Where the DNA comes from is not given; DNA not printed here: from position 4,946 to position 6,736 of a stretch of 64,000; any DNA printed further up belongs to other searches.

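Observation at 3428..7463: Co-directional minus-strand cluster: small OM beta-barrel, then PD40/CarboxypepD_reg/OmpA protein, then Cyc2-like cytochrome-porin, then small secreted ORF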

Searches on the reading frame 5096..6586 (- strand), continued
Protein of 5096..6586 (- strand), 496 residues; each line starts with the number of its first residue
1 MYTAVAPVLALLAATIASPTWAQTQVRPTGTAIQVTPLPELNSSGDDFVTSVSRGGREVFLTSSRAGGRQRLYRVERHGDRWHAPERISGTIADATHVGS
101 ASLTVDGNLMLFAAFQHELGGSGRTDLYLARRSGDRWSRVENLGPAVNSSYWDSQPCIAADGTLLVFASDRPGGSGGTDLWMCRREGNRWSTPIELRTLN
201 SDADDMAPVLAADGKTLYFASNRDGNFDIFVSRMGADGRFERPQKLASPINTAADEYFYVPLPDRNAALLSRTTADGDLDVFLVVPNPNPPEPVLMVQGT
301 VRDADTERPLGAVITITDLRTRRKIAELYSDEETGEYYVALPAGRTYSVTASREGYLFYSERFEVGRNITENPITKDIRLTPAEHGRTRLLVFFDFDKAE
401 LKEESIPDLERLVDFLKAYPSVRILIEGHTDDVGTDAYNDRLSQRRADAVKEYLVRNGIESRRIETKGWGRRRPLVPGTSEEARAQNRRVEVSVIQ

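Call 32: find_encoding_contigs(protein=P0141, flank=8000, max_places=1)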
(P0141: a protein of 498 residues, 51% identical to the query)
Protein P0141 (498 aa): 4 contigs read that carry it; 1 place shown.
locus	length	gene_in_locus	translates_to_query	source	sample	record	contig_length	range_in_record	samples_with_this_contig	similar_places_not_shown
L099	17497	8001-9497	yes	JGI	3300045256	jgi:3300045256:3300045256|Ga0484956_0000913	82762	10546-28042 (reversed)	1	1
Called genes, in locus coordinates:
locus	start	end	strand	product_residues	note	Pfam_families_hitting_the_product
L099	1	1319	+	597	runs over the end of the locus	-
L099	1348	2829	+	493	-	-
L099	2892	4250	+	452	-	PF00092:VWA, PF00362:Integrin_beta (faint), PF13519:VWA_2, PF25106:VWA_4, PF00691:OmpA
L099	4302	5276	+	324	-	PF02899:Phage_int_SAM_1 (faint), PF13102:Phage_int_SAM_5 (weak), PF13495:Phage_int_SAM_4 (weak), PF00589:Phage_integrase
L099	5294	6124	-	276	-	-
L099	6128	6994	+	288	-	PF02569:Pantoate_ligase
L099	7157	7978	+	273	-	PF13568:OMP_b-brl_2, PF13505:OMP_b-brl (faint)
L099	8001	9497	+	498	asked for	PF07676:PD40, PF13620:CarboxypepD_reg (weak), PF00691:OmpA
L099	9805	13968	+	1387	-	PF17517:IgGFc_binding, PF07610:DUF1573 (faint), PF12371:TMEM131_like_N (faint), PF15780:ASH (faint), PF22073:Cep192_D4 (faint), PF22544:HYDIN_VesB_CFA65-like_Ig (faint), PF18962:Por_Secre_tail (weak)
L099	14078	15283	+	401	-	PF22660:RS_preATP-grasp-like, PF02786:CPSase_L_D2, PF02222:ATP-grasp, PF07478:Dala_Dala_lig_C (weak), PF17769:PurK_C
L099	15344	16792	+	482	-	PF01743:PolyA_pol, PF12627:PolyA_pol_RNAbd, PF01966:HD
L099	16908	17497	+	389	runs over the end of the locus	PF01875:Memo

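Call 35: find_related_loci(query=A2, collection=metagenome_contigs, flank=6000)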
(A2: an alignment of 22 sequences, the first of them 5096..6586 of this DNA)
Query A2 (496 aa) in metagenome_contigs; peptide patterns used: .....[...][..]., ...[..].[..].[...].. (x = any residue, [..] = any of these).
600 stretches matched a pattern (row limit reached: there are more); 523 encode a relative of the query (tblastn E <= 1e-3); the best 80 are kept; 80 distinct loci.
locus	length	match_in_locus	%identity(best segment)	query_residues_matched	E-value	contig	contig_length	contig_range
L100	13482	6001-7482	49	3-495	4e-150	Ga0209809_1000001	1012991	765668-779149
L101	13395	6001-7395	49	32-496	1e-147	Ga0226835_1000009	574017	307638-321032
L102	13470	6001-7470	47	8-496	7e-146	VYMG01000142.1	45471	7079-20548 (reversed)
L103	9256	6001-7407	47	34-496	4e-144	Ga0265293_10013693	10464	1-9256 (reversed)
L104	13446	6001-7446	46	1-492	2e-142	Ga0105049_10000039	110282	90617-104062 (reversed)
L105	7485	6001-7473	35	22-494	3e-91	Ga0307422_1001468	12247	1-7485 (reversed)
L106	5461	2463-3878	35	39-495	7e-87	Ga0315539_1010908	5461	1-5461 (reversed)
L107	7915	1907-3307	37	38-495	3e-86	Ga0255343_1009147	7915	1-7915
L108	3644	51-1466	36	39-495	2e-86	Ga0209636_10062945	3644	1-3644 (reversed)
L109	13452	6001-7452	38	82-495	5e-85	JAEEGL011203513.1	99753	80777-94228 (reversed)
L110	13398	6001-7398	33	39-495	2e-84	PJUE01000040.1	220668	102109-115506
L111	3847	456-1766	37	67-496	2e-84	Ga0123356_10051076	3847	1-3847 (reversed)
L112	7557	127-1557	33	39-495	7e-84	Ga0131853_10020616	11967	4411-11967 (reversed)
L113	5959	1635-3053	36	41-496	2e-83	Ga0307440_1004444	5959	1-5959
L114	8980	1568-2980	36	41-494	2e-83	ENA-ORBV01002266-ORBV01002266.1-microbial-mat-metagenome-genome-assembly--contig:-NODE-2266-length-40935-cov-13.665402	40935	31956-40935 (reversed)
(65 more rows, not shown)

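Call 38: search_protein_families(library=pfam, proteins=[L096:7131-7982:+, L097:7132-7986:+, L099:7157-7978:+], max_evalue=1)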
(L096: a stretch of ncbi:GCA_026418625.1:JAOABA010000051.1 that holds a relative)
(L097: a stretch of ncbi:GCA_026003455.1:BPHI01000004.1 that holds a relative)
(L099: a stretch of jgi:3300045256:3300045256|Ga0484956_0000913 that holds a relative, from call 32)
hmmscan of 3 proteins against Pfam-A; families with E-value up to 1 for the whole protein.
L096:7131-7982:+ (283 aa): 2 families
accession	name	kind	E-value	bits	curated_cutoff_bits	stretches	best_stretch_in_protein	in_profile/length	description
PF13568.12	OMP_b-brl_2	-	1.7e-09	38.5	27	1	37-239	6-165/175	Outer membrane protein beta-barrel domain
PF03797.25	Autotransporter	-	0.0063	16.7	26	1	193-243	95-145/255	Autotransporter beta-domain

L097:7132-7986:+ (284 aa): 5 families
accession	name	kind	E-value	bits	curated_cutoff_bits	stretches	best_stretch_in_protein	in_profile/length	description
PF13568.12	OMP_b-brl_2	-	6.6e-10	39.8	27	1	45-228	7-158/175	Outer membrane protein beta-barrel domain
PF13505.12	OMP_b-brl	-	1.5e-06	28.9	28.7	2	145-237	43-104/175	Outer membrane protein beta-barrel domain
PF06629.18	MipA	-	0.021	15.4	24.2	0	138-172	162-196/221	MltA-interacting protein MipA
PF03797.25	Autotransporter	-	0.025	14.8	26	1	135-237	56-139/255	Autotransporter beta-domain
PF03895.21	YadA_anchor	-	0.12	12.9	22.7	1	150-175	26-51/60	YadA-like membrane anchor domain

L099:7157-7978:+ (273 aa): 2 families
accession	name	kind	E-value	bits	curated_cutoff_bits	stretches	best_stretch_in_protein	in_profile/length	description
PF13568.12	OMP_b-brl_2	-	7.6e-12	46.1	27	1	35-228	8-170/175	Outer membrane protein beta-barrel domain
PF13505.12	OMP_b-brl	-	6.6e-06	26.8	28.7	2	30-150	14-104/175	Outer membrane protein beta-barrel domain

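Call 55: search_solved_structures(query=window:5096-6586:-, max_evalue=0.00001)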
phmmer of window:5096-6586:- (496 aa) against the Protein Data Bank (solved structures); distinct sequences matched with E-value up to 0.00001: 64 (the best 60 are shown).
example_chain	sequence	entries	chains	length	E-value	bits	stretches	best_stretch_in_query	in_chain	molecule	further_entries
5u1h_A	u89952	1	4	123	3.3e-30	108.6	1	383-494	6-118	Outer membrane porin F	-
5wtp_A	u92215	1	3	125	3.2e-23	85.6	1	391-495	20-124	OmpA family protein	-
5wtl_A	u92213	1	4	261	2.4e-22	82.7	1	391-495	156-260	OmpA family protein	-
7f4v_aB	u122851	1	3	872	5.8e-20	74.8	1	392-493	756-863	Photosystem I P700 chlorophyll a apoprotein A2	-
4g4v_A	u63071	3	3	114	1.7e-19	73.3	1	389-493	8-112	Peptidoglycan-associated lipoprotein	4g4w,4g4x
2aiz_P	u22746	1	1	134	2.7e-19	72.6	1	391-491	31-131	Outer membrane protein P6 (Fragment)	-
2hqs_H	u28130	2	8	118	2.4e-18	69.5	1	391-491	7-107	Peptidoglycan-associated lipoprotein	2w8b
1oap_A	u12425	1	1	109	2.4e-18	69.5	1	391-490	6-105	PEPTIDOGLYCAN-ASSOCIATED LIPOPROTEIN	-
9rle_P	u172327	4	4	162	4.1e-18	68.7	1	389-490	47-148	Peptidoglycan-associated lipoprotein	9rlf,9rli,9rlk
3td3_A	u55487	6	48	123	7.6e-18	67.8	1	387-493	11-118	Outer membrane protein omp38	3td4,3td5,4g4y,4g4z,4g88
4pwt_A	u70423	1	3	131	1.1e-17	67.3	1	378-490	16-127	Peptidoglycan-associated lipoprotein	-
4r40_B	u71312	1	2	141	1.5e-17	66.8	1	379-490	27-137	Peptidoglycan-associated lipoprotein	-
5lkw_A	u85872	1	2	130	2e-17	66.5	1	390-492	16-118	Putative OmpA family lipoprotein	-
5n2c_A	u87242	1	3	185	4.5e-17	65.3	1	389-492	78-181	Putative OmpA family lipoprotein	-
9v99_A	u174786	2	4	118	2.9e-16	62.6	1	393-494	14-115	Outer membrane beta-barrel domain-containing protein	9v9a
6top_B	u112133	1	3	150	8.9e-16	61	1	391-475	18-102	OmpA family protein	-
6top_A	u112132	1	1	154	9.4e-16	60.9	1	391-475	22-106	OmpA family protein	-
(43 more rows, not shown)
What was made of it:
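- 5123..5410 (-): OmpA_C-like peptidoglycan-binding domain (residues 393-488 of the 496-aa protein). Call 55 (OprF C-terminal domain 5u1h 3e-30, Pal, PorE C-terminal domain 6top 9e-16).
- On PorE (T9SS): The protein matches the PorE C-terminal domain 6top at 9e-16 (call 55).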
